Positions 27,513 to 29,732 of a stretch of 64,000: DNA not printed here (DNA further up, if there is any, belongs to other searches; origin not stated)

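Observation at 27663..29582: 639-aa orphan protein encoded antisense between rlmH and yitT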

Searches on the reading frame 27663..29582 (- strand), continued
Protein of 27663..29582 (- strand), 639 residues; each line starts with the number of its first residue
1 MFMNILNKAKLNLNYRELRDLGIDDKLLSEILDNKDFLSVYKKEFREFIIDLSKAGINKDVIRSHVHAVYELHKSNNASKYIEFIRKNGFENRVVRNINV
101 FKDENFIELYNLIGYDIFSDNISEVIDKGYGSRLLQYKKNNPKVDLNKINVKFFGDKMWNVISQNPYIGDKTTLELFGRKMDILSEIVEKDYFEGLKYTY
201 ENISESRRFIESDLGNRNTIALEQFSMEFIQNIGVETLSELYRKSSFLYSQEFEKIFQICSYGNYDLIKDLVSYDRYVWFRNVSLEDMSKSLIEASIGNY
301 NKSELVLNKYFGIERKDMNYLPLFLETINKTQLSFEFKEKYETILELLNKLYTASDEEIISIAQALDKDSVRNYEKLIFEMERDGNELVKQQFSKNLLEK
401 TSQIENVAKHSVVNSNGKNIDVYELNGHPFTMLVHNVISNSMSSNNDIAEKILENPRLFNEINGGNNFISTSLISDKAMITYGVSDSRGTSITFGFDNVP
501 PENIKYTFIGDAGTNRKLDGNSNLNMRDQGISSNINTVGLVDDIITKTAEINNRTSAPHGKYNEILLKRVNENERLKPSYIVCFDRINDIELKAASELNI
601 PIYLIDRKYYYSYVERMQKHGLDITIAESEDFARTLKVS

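Call 79: search_protein_families(library=pfam, proteins=[P0127, P0130, P0145, P0149, P0150, P0158, P0168, P0182, P0192, P0193], max_evalue=0.01)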
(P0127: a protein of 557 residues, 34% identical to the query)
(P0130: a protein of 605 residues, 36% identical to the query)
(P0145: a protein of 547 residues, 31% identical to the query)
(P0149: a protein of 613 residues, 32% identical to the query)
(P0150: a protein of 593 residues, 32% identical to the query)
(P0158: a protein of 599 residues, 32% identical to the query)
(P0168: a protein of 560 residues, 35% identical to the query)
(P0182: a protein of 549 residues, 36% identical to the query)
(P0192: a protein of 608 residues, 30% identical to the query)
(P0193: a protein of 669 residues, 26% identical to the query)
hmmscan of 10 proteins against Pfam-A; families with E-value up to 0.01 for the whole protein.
P0127 (557 aa): 0 families

P0130 (605 aa): 0 families

P0145 (547 aa): 0 families

P0149 (613 aa): 0 families

P0150 (593 aa): 0 families

P0158 (599 aa): 0 families

P0168 (560 aa): 0 families

P0182 (549 aa): 0 families

P0192 (608 aa): 0 families

P0193 (669 aa): 0 families

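Call 80: find_related_loci(query=A1, collection=viral_contigs, flank=8000)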
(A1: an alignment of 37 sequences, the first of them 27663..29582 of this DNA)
Query A1 (639 aa) in viral_contigs; peptide patterns used: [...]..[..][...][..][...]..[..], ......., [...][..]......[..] (x = any residue, [..] = any of these).
81 stretches matched a pattern, but none encodes a relative of the query by tblastn (E <= 1e-3).
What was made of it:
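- Tried and rejected: No relatives in IMG/VR (call 80).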

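Call 82: search_protein_families(library=pfam, alignment_id=A1, max_evalue=1)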
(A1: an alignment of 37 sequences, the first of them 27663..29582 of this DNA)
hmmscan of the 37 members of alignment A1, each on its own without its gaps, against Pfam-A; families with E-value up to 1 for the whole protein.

A. member 1, window:27663-29582:- (639 aa): 2 families
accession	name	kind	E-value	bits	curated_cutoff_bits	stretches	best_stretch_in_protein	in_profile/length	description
PF25416.1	GRHL1_C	-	0.033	14.5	27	1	315-375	11-68/90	GRHL1-like, C-terminal domain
PF18517.6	LZ3wCH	-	0.052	14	26.1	1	287-320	22-54/55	Leucine zipper with capping helix domain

B. families by the number of members that match (of 37 scanned): 24 families
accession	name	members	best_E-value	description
PF09669.15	Phage_pRha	10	0.043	Phage regulatory protein Rha (Phage_pRha)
PF06024.17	Orf78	7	0.093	Orf78 (ac78)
PF18118.7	PRC2_HTH_1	7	0.13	Polycomb repressive complex 2 tri-helical domain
PF25416.1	GRHL1_C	5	0.02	GRHL1-like, C-terminal domain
PF00815.25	Histidinol_dh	4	0.0033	Histidinol dehydrogenase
PF21205.3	Rep3_C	3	0.0094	Initiator Rep protein, WH2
PF14138.11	COX16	3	0.021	Cytochrome c oxidase assembly protein COX16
PF13233.12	Complex1_LYR_2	2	0.0012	Complex1_LYR-like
PF17107.11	SesA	2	0.036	N-terminal domain on NACHT_NTPase and P-loop NTPases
PF18517.6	LZ3wCH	2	0.051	Leucine zipper with capping helix domain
PF15508.11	NAAA-beta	1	0.0011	beta subunit of N-acylethanolamine-hydrolyzing acid amidase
PF06971.19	Put_DNA-bind_N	1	0.0019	Putative DNA-binding protein N-terminus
PF21199.3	LAMININ_IV_B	1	0.0039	Laminin IV type B domain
PF12408.13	DUF3666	1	0.0062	Ribose-5-phosphate isomerase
PF11408.13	Helicase_Sgs1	1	0.0099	Sgs1 RecQ helicase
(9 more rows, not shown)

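Call 83: search_protein_families(library=padloc, alignment_id=A1, max_evalue=0.1)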
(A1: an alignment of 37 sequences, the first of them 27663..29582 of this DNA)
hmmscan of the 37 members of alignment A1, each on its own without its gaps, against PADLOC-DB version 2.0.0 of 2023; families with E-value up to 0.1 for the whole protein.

A. member 1, window:27663-29582:- (639 aa): 1 family
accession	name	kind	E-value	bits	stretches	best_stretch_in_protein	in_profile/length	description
PDLC04805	PDC-S02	-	0.017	13.6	1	334-403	10-77/107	-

B. families by the number of members that match (of 37 scanned): 3 families
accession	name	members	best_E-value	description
PDLC04805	PDC-S02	2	0.017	-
PDLC01458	Cmr5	1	0.011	CAS-III-B; effector_SS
PDLC00529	JetD1|JetD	1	0.017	DUF2220; DUF3322; DUF2399 domain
